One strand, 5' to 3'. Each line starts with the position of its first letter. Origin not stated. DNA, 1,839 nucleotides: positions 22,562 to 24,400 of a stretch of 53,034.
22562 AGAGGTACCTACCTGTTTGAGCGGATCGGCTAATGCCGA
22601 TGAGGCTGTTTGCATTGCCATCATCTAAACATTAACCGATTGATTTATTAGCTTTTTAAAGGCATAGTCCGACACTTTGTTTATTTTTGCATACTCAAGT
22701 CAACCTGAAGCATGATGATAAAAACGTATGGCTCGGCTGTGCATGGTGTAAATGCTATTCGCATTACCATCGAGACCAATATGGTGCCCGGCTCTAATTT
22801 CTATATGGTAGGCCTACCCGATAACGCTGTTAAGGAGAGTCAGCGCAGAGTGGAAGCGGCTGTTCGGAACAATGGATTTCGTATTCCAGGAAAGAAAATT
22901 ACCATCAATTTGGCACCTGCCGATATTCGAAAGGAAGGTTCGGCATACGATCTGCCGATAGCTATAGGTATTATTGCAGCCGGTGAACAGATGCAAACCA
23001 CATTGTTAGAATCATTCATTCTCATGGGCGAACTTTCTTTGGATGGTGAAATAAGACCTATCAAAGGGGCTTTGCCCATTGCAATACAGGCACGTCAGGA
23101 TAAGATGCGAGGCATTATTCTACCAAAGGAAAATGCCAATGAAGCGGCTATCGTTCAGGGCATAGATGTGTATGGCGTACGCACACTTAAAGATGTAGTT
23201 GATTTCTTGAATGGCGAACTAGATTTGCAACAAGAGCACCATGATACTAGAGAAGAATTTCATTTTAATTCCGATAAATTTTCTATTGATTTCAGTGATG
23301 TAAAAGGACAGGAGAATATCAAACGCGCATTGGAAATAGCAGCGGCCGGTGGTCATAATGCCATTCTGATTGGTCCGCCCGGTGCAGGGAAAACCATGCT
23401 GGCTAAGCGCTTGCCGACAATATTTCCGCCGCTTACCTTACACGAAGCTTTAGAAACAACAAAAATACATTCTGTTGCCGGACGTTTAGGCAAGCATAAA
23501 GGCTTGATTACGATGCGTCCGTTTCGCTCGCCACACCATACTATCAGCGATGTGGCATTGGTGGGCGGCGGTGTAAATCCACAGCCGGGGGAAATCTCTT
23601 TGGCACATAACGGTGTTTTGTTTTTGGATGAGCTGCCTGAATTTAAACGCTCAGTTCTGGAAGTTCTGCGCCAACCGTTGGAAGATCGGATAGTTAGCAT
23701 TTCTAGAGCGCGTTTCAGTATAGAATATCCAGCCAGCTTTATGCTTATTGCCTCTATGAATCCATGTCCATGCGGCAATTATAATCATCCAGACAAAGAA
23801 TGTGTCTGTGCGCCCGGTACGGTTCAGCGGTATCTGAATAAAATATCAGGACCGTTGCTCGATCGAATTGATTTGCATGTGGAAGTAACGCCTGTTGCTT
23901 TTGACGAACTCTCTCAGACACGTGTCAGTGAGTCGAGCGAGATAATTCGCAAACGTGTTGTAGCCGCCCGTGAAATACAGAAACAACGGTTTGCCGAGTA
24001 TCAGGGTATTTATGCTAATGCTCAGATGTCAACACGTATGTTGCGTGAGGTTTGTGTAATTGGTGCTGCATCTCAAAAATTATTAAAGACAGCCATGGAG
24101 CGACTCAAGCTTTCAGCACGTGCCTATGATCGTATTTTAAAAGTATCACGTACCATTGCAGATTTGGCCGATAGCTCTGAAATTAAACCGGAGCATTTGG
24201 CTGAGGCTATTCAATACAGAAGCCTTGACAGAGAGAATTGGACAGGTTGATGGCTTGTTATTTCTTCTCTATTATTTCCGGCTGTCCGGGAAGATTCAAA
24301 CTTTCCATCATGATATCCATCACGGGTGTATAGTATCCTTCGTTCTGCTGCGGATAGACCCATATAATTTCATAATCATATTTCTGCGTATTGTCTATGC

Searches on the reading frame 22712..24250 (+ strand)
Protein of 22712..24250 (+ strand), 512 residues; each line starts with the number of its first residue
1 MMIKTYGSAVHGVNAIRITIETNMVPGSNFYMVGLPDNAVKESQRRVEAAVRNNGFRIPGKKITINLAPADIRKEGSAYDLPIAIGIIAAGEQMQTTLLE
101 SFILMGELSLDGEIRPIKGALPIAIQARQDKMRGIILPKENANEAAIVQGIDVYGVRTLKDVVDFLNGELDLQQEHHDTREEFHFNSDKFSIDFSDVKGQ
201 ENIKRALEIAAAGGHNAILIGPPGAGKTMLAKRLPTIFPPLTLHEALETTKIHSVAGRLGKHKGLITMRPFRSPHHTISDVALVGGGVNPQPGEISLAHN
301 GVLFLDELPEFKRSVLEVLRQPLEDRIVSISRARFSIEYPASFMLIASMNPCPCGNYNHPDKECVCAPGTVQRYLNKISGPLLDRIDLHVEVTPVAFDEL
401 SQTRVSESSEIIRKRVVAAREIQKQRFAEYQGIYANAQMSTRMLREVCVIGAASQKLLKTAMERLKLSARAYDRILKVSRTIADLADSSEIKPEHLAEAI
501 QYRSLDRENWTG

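Call 10: search_protein_families(library=pfam, proteins=[window:22712-24250:+], max_evalue=0.0001)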
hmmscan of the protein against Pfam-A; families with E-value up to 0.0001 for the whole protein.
window:22712-24250:+ (512 aa): 7 families
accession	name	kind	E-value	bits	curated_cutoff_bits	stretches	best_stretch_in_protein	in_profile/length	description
PF01078.27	Mg_chelatase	-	1.6e-97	325.3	20.3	1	193-397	1-204/207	Magnesium chelatase, subunit ChlI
PF13541.12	ChlI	-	1.6e-46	157.6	27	1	20-141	1-121/121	Subunit ChlI of Mg-chelatase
PF13335.12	Mg_chelatase_C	-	1.3e-33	115.9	26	1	407-503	2-94/94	Magnesium chelatase, subunit ChlI C-terminal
PF07728.20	AAA_5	-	9e-11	42.4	22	1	217-353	2-125/139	AAA domain (dynein-related subfamily)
PF00493.29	MCM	-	1.1e-07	31.6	23.3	1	213-361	56-182/224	MCM P-loop domain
PF05496.18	RuvB_N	-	4.4e-05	23.7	27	0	194-232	6-51/159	Holliday junction DNA helicase RuvB P-loop domain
PF05362.19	Lon_C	-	6.1e-05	23.1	21.1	0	18-146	43-177/205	Lon protease (S16) C-terminal proteolytic domain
